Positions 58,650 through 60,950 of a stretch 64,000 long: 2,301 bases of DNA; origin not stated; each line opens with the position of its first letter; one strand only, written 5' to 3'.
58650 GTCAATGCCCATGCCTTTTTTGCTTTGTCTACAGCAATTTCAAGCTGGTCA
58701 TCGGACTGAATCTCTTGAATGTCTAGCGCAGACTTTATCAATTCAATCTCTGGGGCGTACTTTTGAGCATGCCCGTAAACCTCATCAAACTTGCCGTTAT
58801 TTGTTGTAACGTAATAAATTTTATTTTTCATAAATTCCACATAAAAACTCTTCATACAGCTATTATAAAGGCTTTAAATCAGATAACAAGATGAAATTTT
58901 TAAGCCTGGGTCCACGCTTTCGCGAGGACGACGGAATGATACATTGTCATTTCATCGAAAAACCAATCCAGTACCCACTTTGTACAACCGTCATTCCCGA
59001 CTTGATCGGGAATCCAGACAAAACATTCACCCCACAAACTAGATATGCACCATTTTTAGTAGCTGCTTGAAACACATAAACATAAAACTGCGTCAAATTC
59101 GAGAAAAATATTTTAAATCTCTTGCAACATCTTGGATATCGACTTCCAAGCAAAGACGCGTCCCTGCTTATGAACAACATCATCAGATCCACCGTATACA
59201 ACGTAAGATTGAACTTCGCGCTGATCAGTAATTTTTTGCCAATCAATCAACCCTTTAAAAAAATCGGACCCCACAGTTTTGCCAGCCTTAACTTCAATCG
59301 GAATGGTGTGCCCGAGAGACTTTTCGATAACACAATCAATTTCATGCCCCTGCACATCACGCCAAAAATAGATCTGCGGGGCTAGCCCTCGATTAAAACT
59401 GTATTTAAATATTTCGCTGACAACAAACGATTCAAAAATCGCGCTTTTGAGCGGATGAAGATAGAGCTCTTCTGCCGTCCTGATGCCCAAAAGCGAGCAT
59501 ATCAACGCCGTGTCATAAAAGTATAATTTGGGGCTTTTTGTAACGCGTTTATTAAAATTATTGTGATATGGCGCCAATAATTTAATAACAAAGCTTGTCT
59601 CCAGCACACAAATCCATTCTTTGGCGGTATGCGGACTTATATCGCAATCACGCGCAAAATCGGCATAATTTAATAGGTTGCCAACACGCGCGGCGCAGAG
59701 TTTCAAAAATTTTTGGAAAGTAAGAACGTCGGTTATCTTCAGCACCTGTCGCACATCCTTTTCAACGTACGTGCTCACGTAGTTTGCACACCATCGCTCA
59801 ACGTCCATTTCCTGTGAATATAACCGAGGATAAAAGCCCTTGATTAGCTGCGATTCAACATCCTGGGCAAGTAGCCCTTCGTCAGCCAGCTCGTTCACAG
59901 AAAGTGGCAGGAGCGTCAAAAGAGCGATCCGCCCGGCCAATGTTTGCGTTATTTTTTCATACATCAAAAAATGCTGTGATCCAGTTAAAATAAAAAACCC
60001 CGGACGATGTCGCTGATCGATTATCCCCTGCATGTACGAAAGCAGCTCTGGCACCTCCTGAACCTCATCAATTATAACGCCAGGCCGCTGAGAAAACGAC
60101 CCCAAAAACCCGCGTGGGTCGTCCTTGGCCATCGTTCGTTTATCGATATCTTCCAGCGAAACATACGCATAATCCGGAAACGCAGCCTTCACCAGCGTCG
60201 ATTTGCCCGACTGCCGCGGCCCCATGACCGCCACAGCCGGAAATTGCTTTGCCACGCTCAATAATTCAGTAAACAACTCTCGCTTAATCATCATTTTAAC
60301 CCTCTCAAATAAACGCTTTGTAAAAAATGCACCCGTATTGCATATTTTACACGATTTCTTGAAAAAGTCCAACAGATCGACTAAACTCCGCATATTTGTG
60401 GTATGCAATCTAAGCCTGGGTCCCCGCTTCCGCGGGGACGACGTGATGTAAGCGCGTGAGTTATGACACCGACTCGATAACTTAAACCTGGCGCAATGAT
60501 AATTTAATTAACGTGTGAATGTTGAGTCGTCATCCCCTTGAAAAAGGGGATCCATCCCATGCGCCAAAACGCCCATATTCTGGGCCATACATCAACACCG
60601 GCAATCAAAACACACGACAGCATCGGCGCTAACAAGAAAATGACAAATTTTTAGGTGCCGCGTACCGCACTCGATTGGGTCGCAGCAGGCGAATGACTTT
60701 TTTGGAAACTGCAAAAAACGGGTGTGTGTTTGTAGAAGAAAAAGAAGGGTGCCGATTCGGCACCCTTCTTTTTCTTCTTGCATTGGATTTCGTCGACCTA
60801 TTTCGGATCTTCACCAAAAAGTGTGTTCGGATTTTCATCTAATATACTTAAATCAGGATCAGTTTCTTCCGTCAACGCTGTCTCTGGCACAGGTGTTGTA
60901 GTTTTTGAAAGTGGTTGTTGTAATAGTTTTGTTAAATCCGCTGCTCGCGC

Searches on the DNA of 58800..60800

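Call 53: search_rna_families(source=window, start=58800, end=60800, threshold=evalue, max_evalue=5)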
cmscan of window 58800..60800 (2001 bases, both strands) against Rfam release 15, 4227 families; matches with E-value up to 5: 27.
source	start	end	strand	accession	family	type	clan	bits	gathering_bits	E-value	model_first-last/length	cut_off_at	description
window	60737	60783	-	RF02397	sau-5971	Gene; sRNA;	-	30.3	90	0.0089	43-96/96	no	Staphylococcus sRNA sau-5971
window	60639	60771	+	RF02376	antisense_SR1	Gene; sRNA;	-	28.8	45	0.0042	1-210/210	no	SR1 sRNA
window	60735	60778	+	RF03778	mir-483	Gene; miRNA;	-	27.1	60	0.03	1-75/75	no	mir-483 microRNA precursor family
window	60729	60782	-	RF03967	mir-1270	Gene; miRNA;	-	26.3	90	0.0088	1-83/83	no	mir-1270 microRNA precursor family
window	60730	60784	+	RF03516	MIR5229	Gene; miRNA;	-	26.2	80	0.011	1-87/87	no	MIR5229 microRNA precursor family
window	60716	60779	-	RF02629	RmaA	Gene; sRNA;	-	25.9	57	0.097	1-113/113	no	Regulator of motility and amylovoran A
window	60734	60800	-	RF02029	sraA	Gene; sRNA;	-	24.7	56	0.58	32-95/95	5'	sraA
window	60735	60776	+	RF04340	Plastid-psbJ-4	Cis-reg;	CL00152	24.6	55.2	0.17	1-65/65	no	Plastid-psbJ-4 3UTR RNA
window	60693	60778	+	RF02029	sraA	Gene; sRNA;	-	22.6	56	1.6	1-95/95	no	sraA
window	60737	60785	-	RF02054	STnc420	Gene; sRNA;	-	22.2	70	0.28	1-58/58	no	Salmonella enterica sRNA STnc420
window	60735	60778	+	RF03967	mir-1270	Gene; miRNA;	-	22.1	90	0.14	15-68/83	no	mir-1270 microRNA precursor family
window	60667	60744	+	RF00225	IRES_Tobamo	Cis-reg; IRES;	-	21.7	50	2.2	1-151/151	no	Tobamovirus internal ribosome entry site (IRES)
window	60737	60775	+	RF04228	MIR6140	Gene; miRNA;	-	21.6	140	0.57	1-165/165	no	MIR6140 microRNA precursor family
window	60730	60784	+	RF03378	mir-7398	Gene; miRNA;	-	20.4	44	0.77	1-60/60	no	mir-7398 microRNA precursor family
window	58892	58950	-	RF02748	FtrB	Gene; sRNA;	-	20.4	66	2.8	1-115/115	no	Francisella sRNA B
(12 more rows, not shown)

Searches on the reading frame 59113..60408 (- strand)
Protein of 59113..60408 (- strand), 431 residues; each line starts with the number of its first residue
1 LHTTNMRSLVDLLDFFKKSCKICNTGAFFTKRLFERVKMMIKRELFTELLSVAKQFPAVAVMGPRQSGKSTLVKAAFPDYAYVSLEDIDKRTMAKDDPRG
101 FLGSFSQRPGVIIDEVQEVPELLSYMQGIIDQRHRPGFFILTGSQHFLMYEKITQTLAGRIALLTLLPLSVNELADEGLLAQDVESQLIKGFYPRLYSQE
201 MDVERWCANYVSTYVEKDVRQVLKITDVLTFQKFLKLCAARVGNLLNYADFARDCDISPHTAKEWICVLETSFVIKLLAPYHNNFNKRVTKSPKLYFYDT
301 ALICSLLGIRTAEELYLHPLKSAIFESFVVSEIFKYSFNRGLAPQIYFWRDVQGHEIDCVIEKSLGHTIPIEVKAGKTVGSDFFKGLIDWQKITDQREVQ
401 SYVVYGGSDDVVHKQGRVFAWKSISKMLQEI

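Call 64: search_protein_families(library=pfam, proteins=[window:59113-60408:-], max_evalue=0.01)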
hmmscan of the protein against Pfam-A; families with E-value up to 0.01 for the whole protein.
window:59113-60408:- (431 aa): 2 families
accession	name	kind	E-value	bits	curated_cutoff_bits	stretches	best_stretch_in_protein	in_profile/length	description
PF13635.12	DUF4143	-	4.1e-48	163.6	28.1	1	216-376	1-160/160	Domain of unknown function (DUF4143)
PF13173.12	AAA_14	-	2e-26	92.9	27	1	57-174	3-128/129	AAA domain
